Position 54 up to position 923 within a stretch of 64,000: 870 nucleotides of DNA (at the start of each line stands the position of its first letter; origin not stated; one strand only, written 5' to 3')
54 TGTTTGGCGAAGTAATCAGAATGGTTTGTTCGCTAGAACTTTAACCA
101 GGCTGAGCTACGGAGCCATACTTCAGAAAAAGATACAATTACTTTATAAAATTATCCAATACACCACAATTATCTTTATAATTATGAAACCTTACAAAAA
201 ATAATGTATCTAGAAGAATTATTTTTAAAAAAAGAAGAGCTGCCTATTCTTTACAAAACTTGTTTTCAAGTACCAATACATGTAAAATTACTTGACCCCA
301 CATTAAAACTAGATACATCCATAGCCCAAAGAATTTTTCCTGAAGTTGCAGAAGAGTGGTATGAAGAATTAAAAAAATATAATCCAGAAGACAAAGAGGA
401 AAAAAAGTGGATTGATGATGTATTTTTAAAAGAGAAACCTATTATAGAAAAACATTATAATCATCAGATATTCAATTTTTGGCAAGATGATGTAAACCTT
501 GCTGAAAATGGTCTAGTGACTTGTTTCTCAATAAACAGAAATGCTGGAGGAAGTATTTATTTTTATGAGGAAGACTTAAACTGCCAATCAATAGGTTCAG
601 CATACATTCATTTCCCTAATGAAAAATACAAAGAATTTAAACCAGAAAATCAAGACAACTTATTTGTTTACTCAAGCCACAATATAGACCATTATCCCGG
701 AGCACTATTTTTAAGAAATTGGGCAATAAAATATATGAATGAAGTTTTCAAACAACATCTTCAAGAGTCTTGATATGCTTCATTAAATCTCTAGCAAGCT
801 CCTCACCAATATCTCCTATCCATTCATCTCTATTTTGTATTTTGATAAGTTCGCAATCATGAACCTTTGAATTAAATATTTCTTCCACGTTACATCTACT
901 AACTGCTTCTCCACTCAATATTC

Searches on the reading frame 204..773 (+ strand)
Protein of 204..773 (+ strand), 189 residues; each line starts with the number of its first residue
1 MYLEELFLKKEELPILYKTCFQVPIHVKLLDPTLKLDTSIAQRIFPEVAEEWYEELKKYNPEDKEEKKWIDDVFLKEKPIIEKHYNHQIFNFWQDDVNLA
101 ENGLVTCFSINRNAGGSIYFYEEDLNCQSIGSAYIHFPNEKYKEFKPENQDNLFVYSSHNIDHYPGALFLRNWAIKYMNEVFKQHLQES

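Call 62: find_encoding_contigs(protein=window:204-773:+, flank=8000, max_places=6)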
Protein window:204-773:+ (189 aa): 12 contigs read that carry it; 6 places shown.
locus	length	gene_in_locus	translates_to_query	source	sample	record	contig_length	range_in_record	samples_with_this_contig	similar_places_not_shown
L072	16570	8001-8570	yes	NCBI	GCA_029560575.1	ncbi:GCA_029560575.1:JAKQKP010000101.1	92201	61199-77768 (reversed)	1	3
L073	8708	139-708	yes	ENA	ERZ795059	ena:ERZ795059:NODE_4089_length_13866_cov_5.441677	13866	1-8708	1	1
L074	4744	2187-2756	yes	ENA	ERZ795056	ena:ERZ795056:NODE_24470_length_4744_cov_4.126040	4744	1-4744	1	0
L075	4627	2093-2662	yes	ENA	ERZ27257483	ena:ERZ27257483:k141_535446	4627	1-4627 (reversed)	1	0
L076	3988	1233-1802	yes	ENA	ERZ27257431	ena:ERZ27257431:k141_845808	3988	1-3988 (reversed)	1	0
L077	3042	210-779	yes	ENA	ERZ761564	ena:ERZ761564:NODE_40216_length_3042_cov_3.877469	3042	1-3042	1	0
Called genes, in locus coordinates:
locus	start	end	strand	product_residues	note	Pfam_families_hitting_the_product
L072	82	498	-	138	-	-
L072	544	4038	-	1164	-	PF04997:RNA_pol_Rpb1_1, PF00623:RNA_pol_Rpb1_2, PF04983:RNA_pol_Rpb1_3, PF05000:RNA_pol_Rpb1_4, PF04998:RNA_pol_Rpb1_5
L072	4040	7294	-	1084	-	PF04563:RNA_pol_Rpb2_1, PF04561:RNA_pol_Rpb2_2, PF04565:RNA_pol_Rpb2_3, PF04566:RNA_pol_Rpb2_4, PF04567:RNA_pol_Rpb2_5 (weak), PF00562:RNA_pol_Rpb2_6, PF04560:RNA_pol_Rpb2_7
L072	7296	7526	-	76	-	PF01191:RNA_pol_Rpb5_C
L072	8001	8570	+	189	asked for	-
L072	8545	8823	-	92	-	-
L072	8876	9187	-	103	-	PF00085:Thioredoxin, PF13098:Thioredoxin_2, PF13728:TraF (weak)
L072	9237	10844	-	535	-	PF02511:Thy1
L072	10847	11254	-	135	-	-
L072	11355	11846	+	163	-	-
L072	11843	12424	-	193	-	PF22769:DCD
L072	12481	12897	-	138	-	PF00692:dUTPase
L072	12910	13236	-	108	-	PF04071:zf-like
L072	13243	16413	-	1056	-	PF08471:Ribonuc_red_2_N, PF02867:Ribonuc_red_lgC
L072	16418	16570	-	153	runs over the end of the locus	PF22811:Zn_ribbon_NrdR, PF03477:ATP-cone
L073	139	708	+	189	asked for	-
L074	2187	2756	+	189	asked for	-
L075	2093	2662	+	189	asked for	-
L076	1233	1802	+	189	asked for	-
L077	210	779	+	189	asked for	-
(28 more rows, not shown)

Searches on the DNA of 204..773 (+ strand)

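Call 65: search_rna_families(source=L074, start=1500, end=2300, threshold=evalue, max_evalue=0.1, show_alignments=2)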
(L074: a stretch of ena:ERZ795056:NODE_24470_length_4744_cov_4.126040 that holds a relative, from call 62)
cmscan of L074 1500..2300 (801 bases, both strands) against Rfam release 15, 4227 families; matches with E-value up to 0.1: 1.
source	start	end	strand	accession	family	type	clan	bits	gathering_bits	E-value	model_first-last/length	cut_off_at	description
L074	1843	1958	-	RF00005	tRNA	Gene; tRNA;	CL00001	57.2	29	1.3e-11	1-71/71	no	tRNA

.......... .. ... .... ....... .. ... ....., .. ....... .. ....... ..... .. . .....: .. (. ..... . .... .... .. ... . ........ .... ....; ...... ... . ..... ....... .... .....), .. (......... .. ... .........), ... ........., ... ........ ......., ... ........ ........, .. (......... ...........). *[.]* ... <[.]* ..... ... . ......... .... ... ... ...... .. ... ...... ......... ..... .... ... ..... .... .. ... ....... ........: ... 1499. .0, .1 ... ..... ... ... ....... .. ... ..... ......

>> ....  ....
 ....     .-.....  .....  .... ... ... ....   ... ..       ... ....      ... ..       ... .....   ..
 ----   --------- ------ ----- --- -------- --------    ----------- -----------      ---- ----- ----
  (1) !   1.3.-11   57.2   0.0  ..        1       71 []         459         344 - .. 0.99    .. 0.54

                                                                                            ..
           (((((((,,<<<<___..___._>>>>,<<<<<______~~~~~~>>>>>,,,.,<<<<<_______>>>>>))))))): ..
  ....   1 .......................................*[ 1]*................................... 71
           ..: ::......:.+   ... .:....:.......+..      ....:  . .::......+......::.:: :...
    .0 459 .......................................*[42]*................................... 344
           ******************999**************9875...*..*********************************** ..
